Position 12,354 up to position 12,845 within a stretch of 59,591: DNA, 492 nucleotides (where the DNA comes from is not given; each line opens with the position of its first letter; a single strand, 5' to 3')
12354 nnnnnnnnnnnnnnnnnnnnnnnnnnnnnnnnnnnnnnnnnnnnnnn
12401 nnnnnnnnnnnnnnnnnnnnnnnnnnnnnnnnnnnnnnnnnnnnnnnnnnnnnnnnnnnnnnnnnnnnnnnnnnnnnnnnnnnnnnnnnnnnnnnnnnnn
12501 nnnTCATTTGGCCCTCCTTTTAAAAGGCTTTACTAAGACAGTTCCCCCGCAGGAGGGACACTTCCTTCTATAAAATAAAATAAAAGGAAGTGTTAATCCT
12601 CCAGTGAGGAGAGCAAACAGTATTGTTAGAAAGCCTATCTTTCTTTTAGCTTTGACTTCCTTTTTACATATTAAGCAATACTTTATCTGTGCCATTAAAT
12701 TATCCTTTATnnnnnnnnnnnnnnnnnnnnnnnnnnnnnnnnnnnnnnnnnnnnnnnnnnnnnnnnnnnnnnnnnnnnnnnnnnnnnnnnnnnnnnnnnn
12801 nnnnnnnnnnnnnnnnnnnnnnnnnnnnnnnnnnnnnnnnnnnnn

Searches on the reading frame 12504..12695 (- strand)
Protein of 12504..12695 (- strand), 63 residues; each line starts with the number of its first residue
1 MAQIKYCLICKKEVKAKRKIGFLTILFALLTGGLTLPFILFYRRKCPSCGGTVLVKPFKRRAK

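Call 38: search_protein_families(library=pfam, proteins=[window:12504-12695:-], max_evalue=0.01)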
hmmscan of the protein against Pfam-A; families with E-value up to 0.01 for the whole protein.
window:12504-12695:- (63 aa): 0 families
